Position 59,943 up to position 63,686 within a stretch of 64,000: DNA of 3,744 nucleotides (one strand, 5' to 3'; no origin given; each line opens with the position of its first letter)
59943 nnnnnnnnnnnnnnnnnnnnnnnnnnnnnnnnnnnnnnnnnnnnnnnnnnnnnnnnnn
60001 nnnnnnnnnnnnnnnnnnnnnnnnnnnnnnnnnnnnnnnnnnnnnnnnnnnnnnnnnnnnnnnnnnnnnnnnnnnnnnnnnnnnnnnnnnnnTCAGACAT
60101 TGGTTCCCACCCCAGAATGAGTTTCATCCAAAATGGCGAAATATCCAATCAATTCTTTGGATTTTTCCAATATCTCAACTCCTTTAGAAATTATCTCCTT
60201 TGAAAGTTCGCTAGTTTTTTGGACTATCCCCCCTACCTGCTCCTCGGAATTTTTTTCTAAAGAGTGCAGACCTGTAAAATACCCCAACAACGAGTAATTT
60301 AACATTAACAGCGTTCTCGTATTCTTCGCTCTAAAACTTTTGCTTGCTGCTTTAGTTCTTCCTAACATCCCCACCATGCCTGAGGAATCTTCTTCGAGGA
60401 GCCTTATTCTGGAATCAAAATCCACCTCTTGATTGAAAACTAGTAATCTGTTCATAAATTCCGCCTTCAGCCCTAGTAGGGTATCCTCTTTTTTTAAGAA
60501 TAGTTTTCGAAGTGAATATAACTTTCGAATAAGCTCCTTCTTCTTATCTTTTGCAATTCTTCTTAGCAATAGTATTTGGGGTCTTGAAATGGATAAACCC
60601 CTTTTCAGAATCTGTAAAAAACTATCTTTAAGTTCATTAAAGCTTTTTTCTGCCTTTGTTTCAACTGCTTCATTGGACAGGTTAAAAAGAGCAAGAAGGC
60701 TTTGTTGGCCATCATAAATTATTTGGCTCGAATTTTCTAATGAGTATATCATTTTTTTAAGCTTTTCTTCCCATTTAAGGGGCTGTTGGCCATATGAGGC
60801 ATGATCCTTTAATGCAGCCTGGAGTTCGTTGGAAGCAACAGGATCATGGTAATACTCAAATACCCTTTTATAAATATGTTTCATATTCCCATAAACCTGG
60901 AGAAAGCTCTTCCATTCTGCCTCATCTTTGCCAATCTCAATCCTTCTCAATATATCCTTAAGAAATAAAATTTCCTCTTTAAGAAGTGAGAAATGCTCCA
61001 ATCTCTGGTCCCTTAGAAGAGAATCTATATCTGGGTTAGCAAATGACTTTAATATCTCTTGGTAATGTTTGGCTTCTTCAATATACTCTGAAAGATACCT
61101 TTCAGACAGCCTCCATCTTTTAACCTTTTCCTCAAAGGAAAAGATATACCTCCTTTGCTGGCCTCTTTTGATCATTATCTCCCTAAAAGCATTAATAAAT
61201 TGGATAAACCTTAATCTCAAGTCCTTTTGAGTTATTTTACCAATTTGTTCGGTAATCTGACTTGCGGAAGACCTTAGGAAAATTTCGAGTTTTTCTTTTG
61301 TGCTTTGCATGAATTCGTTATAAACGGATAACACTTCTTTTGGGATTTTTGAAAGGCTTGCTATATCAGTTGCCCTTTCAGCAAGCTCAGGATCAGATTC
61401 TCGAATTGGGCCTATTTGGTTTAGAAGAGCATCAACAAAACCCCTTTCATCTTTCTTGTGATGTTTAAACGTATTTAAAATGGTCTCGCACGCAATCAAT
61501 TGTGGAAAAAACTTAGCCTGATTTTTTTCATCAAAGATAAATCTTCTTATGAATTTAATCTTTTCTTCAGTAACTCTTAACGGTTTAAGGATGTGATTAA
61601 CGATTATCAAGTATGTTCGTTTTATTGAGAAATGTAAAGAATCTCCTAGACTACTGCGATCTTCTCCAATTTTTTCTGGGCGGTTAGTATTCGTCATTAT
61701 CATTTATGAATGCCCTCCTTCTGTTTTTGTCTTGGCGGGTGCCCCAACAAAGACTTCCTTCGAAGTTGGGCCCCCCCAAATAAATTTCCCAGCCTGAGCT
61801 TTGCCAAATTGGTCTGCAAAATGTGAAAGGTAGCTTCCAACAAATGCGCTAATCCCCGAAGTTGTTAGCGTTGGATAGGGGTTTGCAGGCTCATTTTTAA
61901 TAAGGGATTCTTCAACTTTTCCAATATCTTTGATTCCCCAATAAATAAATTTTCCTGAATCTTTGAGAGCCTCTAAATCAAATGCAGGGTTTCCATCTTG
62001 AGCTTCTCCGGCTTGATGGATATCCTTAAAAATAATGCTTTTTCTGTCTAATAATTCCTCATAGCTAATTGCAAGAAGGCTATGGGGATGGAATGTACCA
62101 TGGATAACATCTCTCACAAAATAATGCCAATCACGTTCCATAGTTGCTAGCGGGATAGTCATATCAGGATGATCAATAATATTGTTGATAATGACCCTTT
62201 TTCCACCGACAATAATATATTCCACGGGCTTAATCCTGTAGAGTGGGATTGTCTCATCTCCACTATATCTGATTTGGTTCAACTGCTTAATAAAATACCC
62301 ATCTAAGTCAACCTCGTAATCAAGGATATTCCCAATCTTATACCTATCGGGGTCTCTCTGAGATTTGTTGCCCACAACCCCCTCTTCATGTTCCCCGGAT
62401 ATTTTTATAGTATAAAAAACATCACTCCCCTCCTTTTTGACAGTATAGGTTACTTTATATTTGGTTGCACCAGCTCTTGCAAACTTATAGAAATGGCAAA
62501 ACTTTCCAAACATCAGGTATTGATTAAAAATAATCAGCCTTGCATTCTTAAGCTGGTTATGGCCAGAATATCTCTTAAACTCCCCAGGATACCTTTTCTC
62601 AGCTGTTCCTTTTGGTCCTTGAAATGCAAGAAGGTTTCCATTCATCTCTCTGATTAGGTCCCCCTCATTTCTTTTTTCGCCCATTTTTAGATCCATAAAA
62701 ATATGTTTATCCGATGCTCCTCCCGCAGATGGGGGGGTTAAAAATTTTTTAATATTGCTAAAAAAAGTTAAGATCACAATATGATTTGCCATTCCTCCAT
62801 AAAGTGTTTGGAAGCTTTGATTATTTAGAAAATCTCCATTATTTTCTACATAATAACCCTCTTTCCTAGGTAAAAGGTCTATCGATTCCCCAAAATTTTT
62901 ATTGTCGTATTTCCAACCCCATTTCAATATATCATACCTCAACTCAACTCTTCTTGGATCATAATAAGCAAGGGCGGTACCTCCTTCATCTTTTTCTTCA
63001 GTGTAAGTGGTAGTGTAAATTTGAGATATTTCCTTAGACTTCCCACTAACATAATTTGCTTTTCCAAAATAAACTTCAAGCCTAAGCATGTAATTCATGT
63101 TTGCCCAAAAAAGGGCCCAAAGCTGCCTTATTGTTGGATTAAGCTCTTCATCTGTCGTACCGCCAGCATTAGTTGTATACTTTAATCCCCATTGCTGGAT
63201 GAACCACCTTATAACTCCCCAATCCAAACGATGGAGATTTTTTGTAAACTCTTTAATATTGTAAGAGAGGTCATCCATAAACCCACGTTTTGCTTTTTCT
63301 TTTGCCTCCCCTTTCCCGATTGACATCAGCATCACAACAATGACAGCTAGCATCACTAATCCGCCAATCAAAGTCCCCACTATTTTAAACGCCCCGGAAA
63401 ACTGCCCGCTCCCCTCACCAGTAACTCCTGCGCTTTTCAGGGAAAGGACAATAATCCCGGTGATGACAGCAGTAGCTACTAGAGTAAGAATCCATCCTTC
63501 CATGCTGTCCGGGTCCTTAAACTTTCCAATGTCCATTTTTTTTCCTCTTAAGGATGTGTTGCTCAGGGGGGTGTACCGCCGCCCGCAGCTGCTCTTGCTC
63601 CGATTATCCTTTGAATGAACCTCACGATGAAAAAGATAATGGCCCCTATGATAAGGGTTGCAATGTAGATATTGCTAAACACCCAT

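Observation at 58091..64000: Tightly coupled four-gene ORFan operon with two co-linear large paralogues sharing a G-x-[FY]-HPHSL motif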

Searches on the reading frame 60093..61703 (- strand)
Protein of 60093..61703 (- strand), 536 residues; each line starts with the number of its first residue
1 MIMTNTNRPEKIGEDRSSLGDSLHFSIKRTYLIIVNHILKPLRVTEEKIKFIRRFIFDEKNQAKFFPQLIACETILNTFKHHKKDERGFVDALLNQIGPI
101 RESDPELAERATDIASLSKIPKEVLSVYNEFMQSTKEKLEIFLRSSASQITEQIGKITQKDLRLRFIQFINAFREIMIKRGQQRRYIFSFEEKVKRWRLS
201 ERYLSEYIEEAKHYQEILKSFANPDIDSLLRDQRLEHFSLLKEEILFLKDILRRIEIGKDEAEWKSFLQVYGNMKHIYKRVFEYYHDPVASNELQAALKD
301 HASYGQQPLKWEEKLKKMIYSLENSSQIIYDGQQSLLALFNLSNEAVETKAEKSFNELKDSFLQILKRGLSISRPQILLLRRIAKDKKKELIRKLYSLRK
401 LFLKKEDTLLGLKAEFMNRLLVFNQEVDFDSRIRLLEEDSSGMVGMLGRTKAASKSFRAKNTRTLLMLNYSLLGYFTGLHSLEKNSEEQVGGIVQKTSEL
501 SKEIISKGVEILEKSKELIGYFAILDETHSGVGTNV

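Call 6: search_protein_families(library=pfam, max_evalue=1, proteins=[window:60093-61703:-])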
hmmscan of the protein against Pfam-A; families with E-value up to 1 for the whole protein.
window:60093-61703:- (536 aa): 1 family
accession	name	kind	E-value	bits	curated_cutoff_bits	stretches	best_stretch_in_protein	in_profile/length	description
PF15112.11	DUF4559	-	0.85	9.5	27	1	286-428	155-289/305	Domain of unknown function (DUF4559)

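Call 7: search_protein_families(library=phrogs, max_evalue=0.1, proteins=[window:60093-61703:-])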
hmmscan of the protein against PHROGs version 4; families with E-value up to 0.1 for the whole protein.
window:60093-61703:- (536 aa): 0 families

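Call 14: search_protein_families(library=ncbifam, max_evalue=1, proteins=[window:60093-61703:-])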
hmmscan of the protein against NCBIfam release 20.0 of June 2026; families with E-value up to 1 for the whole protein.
window:60093-61703:- (536 aa): 0 families

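Call 15: search_protein_families(library=padloc, max_evalue=1, proteins=[window:60093-61703:-])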
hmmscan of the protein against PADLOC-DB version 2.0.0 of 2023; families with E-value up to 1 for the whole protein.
window:60093-61703:- (536 aa): 1 family
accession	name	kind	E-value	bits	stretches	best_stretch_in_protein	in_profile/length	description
PDLC03965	TmtA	-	0.0008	15.5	1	255-408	875-1029/1370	-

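Call 30: search_solved_structures(query=window:60093-61703:-, max_evalue=1)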
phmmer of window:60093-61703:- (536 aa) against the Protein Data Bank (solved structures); distinct sequences matched with E-value up to 1: 1.
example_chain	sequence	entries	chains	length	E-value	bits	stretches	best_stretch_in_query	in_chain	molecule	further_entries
5j9f_A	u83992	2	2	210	0.27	13.6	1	411-489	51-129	Trifunctional purine biosynthetic protein adenosine-3 | Phosphoribosylglycinamide formyltransferase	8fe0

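Call 64: search_solved_structures(query=A7, max_evalue=1)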
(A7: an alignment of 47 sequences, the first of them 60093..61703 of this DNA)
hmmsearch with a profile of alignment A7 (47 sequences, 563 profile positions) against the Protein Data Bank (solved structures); distinct sequences matched with E-value up to 1: 23.
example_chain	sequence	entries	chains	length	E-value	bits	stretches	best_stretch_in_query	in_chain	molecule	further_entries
4tql_A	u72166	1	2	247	0.0077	18.2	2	350-430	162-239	Three helix bundle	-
1av1_A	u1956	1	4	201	0.024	16.6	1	352-508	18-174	APOLIPOPROTEIN A-I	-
4v6m_A0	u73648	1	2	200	0.025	16.5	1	349-440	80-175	Apolipoprotein A-I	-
2msc_A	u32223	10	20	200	0.032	16.2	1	352-508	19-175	Apolipoprotein A-I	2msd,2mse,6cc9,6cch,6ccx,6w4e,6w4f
6pts_A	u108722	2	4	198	0.032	16.2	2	352-507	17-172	Apolipoprotein A-I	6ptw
3g6b_A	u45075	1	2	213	0.042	15.8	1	356-539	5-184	Methyl-accepting chemotaxis protein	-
7kjr_C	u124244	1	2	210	0.056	15.4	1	352-508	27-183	Apolipoprotein A-I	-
8eqs_C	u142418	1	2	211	0.057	15.4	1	352-508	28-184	Apolipoprotein A-I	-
28op_U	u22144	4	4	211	0.071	15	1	382-498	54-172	Centromere protein U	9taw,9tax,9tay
1wyy_A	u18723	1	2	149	0.077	14.9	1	352-465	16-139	E2 Glycoprotein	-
2n5e_A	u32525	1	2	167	0.089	14.7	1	378-508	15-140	Apolipoprotein A-I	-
7qnl_AAA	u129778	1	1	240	0.11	14.4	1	479-551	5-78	DARPIN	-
9cfs_A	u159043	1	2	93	0.13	14.2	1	76-149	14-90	Long regulatory protein rop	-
2ehb_D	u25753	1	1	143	0.15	14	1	413-481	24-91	CBL-interacting serine/threonine-protein kinase 24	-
8b8d_A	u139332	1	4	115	0.15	14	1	376-457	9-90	Phosphoprotein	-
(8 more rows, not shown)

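Call 99: search_protein_families(library=pfam, alignment_id=A7, max_evalue=0.05)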
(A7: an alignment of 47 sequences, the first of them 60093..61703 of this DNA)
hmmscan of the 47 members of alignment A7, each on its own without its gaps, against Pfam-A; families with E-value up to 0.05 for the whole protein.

A. member 1, window:60093-61703:- (536 aa): 0 families

B. families by the number of members that match (of 47 scanned): 27 families (the first 25 are shown)
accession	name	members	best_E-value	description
PF01442.23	Apolipoprotein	2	0.0029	Apolipoprotein A1/A4/E domain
PF19766.4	DUF6253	2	0.0048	Family of unknown function (DUF6253)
PF22928.2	INTS1_R4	2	0.017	Integrator complex subunit 1, R4 domain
PF25803.1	Spectrin_SYNE1_2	1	0.00082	Nesprin-1, spectrin repeats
PF24714.1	TOR1L1_N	1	0.0011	TORTIFOLIA1 N-terminal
PF05508.16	Ran-binding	1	0.0019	RanGTP-binding protein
PF05942.16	PaREP1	1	0.0024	Archaeal PaREP1/PaREP8 family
PF16799.10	VGPC1_C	1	0.0044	C-terminal membrane-localisation domain of ion-channel, VCN1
PF14182.11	YgaB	1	0.0066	YgaB-like protein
PF19551.4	DUF6074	1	0.007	Family of unknown function (DUF6074)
PF10077.14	DUF2314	1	0.0075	Uncharacterized protein conserved in bacteria (DUF2314)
PF13758.11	Prefoldin_3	1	0.01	Prefoldin subunit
PF15905.10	HMMR_N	1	0.013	Hyaluronan mediated motility receptor N-terminal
PF07889.17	DUF1664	1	0.013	Protein of unknown function (DUF1664)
PF17932.6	TetR_C_24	1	0.017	Tetracyclin repressor-like, C-terminal domain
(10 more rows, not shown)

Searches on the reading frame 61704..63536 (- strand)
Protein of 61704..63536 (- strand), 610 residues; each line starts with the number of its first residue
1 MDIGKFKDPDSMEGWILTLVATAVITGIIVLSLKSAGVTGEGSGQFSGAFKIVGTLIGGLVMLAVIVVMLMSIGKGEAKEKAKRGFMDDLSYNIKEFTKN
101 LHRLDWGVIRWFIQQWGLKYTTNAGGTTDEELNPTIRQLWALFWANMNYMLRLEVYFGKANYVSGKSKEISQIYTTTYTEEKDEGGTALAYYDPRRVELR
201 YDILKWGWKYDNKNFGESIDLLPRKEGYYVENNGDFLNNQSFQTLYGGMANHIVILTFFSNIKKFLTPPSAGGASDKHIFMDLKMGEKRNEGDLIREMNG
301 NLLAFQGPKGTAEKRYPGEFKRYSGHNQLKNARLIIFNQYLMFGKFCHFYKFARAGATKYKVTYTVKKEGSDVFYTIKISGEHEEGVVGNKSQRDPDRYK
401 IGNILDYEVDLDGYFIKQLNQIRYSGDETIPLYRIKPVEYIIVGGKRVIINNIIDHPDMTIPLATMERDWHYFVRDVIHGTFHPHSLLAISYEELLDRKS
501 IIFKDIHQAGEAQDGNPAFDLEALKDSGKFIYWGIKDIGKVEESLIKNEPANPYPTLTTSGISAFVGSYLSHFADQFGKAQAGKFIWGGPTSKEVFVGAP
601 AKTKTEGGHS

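Call 6: search_protein_families(library=pfam, max_evalue=1, proteins=[window:61704-63536:-])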
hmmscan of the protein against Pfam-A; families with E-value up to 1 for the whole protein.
window:61704-63536:- (610 aa): 1 family
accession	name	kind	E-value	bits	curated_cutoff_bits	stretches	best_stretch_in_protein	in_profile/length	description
PF24087.1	DUF7372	-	0.25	11.7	27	0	119-141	13-35/53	Domain of unknown function (DUF7372)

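Call 7: search_protein_families(library=phrogs, max_evalue=0.1, proteins=[window:61704-63536:-])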
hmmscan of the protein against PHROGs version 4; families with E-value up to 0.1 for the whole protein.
window:61704-63536:- (610 aa): 0 families

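Call 11: find_encoding_contigs(protein=window:61704-63536:-, flank=10000, max_places=6)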
Protein window:61704-63536:- (610 aa): 3 contigs read that carry it; 1 place shown.
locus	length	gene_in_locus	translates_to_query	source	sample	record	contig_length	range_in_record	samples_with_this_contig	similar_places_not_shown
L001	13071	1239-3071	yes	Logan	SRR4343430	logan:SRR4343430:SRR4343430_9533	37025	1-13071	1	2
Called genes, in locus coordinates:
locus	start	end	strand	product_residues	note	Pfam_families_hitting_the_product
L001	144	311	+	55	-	-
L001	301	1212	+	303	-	-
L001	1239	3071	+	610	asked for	-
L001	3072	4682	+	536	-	-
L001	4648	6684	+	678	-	-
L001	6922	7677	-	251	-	-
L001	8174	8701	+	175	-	PF12802:MarR_2 (weak), PF13412:HTH_24 (weak)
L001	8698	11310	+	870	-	PF01833:TIG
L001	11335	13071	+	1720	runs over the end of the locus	-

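Call 12: find_homologous_proteins(query=window:61704-63536:-)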
Query window:61704-63536:- (610 aa): 1 proteins with E <= 0.001 among 8000 candidates.
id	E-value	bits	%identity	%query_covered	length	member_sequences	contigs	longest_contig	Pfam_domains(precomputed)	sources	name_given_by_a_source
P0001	0.0e+0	1413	100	100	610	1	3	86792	-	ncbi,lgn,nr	ncbi:hypothetical protein HYU14_02690 [Candidatus Woesearchaeota archaeon]|nr:hypothetical protein [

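Call 14: search_protein_families(library=ncbifam, max_evalue=1, proteins=[window:61704-63536:-, L001:301-1212:+])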
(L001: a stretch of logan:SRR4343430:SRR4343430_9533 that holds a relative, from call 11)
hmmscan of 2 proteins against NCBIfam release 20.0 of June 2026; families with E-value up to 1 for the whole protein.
window:61704-63536:- (610 aa): 1 family
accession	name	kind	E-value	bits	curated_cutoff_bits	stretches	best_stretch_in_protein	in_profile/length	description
NF038216.1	ABZJ_00895_fam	subfamily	0.013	15.4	33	1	9-74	58-123/134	ABZJ_00895 family protein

L001:301-1212:+ (303 aa): 0 families

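Call 15: search_protein_families(library=padloc, max_evalue=1, proteins=[window:61704-63536:-, L001:301-1212:+])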
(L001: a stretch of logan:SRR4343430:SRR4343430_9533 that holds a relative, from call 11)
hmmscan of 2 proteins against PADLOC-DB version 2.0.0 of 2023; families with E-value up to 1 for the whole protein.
window:61704-63536:- (610 aa): 0 families

L001:301-1212:+ (303 aa): 0 families

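Call 71: search_solved_structures(query=A9, max_evalue=1)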
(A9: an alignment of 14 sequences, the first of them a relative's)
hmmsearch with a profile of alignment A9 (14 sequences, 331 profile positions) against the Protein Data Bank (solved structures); distinct sequences matched with E-value up to 1: 0.

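Call 76: find_homologous_proteins(query=A4, max_evalue=0.00001)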
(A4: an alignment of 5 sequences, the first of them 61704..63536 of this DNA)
Query A4 (5 sequences) (610 aa, profile of the alignment): 1 proteins with E <= 0.00001 among 8000 candidates.
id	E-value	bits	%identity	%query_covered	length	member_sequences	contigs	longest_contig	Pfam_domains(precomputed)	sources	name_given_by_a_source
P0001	3.2e-204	699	100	100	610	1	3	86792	-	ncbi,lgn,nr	ncbi:hypothetical protein HYU14_02690 [Candidatus Woesearchaeota archaeon]|nr:hypothetical protein [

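Call 109: search_protein_families(library=pfam, max_evalue=0.1, proteins=[L001:144-311:+])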
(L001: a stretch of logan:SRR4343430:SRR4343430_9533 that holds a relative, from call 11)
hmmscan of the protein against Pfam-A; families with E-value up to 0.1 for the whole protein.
L001:144-311:+ (55 aa): 0 families
